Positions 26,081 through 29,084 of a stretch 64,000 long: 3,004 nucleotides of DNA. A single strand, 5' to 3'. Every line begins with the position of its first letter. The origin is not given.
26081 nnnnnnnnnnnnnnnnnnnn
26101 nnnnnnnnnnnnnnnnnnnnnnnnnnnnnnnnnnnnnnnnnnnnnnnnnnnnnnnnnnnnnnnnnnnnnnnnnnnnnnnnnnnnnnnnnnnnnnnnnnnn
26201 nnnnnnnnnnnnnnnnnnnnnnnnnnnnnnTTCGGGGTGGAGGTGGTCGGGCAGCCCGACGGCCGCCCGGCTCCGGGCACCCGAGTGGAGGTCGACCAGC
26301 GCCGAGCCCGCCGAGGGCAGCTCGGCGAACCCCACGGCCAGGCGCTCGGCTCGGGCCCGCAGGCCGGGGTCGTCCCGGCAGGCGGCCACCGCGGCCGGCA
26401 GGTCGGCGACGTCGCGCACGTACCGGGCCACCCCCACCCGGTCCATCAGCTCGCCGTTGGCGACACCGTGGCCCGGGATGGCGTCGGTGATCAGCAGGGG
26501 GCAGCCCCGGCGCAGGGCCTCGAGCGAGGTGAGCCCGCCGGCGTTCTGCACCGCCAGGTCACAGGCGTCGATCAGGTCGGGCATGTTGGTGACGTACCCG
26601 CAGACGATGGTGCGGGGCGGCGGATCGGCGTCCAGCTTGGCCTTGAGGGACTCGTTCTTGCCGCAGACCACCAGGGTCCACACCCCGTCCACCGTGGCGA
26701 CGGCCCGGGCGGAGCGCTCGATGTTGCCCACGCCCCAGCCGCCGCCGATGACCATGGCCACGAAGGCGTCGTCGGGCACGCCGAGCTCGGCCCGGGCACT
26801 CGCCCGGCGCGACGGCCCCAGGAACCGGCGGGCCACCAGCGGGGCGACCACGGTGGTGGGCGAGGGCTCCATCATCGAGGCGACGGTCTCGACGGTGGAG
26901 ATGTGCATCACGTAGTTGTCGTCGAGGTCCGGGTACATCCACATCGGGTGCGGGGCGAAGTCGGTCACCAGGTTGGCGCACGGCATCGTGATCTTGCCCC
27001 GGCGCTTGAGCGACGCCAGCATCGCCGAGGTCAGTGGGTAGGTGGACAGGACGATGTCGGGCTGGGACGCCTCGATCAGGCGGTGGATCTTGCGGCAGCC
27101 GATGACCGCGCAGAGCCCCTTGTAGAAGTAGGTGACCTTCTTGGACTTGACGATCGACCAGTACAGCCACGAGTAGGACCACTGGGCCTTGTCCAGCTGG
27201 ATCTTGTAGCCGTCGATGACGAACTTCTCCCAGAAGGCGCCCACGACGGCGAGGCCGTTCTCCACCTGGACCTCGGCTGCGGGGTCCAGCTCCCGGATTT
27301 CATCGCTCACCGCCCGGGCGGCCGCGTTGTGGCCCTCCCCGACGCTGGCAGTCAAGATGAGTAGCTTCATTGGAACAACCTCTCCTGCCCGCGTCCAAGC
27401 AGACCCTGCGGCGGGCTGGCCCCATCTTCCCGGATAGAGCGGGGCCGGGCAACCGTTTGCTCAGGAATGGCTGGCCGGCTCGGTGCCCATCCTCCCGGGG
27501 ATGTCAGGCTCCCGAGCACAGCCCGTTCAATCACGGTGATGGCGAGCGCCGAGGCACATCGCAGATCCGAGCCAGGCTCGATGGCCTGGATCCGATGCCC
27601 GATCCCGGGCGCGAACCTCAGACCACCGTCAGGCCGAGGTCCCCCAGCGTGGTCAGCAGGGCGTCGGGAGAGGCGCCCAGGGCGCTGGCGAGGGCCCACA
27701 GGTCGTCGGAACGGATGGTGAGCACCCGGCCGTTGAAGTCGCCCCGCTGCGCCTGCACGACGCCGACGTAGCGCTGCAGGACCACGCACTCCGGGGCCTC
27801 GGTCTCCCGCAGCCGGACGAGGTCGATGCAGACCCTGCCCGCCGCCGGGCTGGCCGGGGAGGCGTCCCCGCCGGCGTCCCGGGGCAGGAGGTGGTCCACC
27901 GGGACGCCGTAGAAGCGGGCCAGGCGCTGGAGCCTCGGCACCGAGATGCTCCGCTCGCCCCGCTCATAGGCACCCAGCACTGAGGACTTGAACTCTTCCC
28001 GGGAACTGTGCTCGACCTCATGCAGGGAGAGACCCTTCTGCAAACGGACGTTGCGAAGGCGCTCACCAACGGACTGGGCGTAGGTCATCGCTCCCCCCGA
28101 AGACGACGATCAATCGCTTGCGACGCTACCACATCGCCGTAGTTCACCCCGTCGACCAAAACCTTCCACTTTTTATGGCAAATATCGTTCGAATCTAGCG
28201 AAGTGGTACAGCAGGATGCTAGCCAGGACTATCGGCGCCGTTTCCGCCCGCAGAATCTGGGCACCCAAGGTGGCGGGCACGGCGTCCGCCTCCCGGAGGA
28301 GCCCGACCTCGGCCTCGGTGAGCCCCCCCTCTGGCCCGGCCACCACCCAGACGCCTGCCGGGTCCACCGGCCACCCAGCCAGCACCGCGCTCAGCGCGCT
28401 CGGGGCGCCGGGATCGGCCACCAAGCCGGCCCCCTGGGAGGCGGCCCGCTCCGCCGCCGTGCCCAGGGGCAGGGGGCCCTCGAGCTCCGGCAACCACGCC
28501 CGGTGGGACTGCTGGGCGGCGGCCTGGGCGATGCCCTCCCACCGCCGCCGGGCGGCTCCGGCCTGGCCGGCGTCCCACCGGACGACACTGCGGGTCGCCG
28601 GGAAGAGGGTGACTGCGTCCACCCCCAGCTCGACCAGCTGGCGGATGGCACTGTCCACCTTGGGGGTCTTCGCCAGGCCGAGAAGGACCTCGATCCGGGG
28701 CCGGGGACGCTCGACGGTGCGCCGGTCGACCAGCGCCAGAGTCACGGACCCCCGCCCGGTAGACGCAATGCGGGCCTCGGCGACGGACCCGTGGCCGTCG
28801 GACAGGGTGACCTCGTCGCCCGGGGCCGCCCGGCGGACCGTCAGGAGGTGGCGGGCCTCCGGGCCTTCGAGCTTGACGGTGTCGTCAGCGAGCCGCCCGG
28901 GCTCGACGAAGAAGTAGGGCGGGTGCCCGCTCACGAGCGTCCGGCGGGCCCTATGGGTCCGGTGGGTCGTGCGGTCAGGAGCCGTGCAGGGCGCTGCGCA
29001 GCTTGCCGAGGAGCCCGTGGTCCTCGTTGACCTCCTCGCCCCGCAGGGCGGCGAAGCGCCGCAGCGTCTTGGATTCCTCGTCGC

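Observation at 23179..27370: Operon predicted to make a deacetylated envelope glycolipid: UgtP-like GT28 fused to a CE4 deacetylase, plus a second CE4 and a GT87-like GT-C enzyme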

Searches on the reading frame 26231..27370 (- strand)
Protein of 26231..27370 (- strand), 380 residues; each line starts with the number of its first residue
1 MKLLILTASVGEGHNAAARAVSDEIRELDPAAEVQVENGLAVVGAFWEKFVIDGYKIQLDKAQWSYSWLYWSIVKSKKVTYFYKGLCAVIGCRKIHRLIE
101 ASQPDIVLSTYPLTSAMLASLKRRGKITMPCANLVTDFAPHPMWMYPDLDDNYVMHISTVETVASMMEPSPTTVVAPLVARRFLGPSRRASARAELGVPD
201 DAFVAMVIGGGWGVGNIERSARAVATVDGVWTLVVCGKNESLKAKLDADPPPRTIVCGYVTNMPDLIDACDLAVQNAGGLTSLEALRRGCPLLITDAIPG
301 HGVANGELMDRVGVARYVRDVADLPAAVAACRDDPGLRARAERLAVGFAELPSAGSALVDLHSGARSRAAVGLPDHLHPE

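Call 82: search_solved_structures(query=window:26231-27370:-, max_evalue=0.001, show_alignments=2)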
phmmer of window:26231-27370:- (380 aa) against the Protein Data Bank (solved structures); distinct sequences matched with E-value up to 0.001: 2.
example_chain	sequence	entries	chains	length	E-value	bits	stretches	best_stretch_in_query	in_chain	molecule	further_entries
9wde_A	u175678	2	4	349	1.2e-22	83.8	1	82-331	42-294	Processive diacylglycerol beta-glucosyltransferase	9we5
4wyi_A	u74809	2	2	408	1.1e-21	80.6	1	3-328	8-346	Monogalactosyldiacylglycerol synthase 1, chloroplastic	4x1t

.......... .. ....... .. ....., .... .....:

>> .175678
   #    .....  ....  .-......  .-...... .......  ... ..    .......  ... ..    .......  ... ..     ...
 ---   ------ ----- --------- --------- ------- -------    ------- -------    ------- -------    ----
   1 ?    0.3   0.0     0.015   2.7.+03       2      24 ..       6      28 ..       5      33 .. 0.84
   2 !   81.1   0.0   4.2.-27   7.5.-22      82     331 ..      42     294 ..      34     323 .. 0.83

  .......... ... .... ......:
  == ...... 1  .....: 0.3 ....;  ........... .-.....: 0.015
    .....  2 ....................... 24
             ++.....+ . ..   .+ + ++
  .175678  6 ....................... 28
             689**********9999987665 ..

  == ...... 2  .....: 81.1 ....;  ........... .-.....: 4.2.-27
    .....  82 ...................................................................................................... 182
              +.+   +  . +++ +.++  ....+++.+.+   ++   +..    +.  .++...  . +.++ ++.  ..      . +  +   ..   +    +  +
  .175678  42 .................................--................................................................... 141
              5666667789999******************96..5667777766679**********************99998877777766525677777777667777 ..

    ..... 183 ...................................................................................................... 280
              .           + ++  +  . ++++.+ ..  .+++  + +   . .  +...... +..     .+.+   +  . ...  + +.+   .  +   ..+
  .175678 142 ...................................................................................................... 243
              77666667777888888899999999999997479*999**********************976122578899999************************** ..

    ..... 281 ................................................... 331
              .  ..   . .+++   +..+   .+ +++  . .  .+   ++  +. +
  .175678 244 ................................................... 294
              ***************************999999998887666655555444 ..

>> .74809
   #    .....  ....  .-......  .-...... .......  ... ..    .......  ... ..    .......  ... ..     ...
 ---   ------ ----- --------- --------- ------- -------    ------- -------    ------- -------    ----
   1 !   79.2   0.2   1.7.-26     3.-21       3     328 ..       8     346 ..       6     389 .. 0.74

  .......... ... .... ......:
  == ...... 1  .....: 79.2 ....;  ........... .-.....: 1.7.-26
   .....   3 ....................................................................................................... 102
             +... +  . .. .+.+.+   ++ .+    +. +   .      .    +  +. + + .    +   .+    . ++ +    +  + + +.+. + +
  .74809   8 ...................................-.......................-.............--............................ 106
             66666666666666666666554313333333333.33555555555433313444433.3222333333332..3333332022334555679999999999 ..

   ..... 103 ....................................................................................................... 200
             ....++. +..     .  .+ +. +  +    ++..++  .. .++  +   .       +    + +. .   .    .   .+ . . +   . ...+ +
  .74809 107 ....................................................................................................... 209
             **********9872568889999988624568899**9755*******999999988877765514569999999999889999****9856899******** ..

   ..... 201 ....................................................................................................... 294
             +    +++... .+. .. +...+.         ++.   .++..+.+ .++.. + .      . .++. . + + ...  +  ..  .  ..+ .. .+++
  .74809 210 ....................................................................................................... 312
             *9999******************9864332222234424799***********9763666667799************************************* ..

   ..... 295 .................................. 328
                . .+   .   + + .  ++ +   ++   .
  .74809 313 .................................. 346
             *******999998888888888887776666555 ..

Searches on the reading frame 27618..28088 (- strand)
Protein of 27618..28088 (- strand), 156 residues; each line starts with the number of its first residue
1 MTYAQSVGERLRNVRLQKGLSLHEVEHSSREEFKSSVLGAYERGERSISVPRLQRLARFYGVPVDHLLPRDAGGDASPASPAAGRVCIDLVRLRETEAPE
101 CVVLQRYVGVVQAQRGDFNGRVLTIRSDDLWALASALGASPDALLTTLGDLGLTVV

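Call 3: search_protein_families(library=pfam, proteins=[window:27618-28088:-], max_evalue=0.01)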
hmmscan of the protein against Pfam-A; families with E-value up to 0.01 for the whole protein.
window:27618-28088:- (156 aa): 4 families
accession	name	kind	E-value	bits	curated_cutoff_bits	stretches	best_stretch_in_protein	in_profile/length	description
PF21179.3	BldD-like_C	-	3.6e-19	68.8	27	1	85-152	1-68/70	DNA-binding protein BldD-like, C-terminal domain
PF01381.28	HTH_3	-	3.6e-11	43.3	23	1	11-67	1-55/55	Helix-turn-helix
PF13560.12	HTH_31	-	3.9e-10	40.3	27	1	8-66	3-60/64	Helix-turn-helix domain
PF12844.13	HTH_19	-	1.1e-05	25.7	30.2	1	8-68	1-59/64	Helix-turn-helix domain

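Call 4: search_protein_families(library=ncbifam, proteins=[window:27618-28088:-], max_evalue=0.01)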
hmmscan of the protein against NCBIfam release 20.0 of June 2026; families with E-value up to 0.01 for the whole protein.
window:27618-28088:- (156 aa): 5 families
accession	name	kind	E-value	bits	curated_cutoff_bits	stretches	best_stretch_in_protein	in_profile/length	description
NF050110.1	TransRegBldD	equivalog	2e-45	154.4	250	1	2-153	4-152/162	transcriptional regulator BldD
NF047948.1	male_kill_WMK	equivalog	3.8e-06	26.6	300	1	6-71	5-68/300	WO male-killing family protein Wmk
NF006015.0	PRK08154.1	subfamily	7e-05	22.1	204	1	3-72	27-94/314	anaerobic benzoate catabolism transcriptional regulator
NF041951.1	phage_RstR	subfamily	0.00054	20.2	80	1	6-71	2-65/108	RstR family transcriptional repressor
NF007408.0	PRK09943.1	equivalog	0.0022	17.6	211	1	5-69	6-68/185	HTH-type transcriptional regulator PuuR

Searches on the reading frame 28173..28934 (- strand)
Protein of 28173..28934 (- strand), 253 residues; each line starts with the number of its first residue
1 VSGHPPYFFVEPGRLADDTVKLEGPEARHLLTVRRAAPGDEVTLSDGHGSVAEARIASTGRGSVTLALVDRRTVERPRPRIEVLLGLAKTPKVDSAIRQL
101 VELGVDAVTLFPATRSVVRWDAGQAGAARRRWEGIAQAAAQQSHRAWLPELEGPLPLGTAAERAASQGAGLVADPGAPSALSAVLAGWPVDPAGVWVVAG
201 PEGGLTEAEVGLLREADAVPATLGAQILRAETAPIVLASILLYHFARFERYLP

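Call 3: search_protein_families(library=pfam, proteins=[window:28173-28934:-], max_evalue=0.01)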
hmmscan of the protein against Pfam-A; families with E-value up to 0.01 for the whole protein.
window:28173-28934:- (253 aa): 2 families
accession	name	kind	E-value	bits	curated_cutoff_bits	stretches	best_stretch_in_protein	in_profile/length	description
PF04452.19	Methyltrans_RNA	-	8.9e-39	133.1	23.9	1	79-241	4-164/165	RNA methyltransferase domain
PF20260.4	PUA_4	-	2.8e-10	40.6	23.9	1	22-67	1-46/48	RNA methyltransferase PUA domain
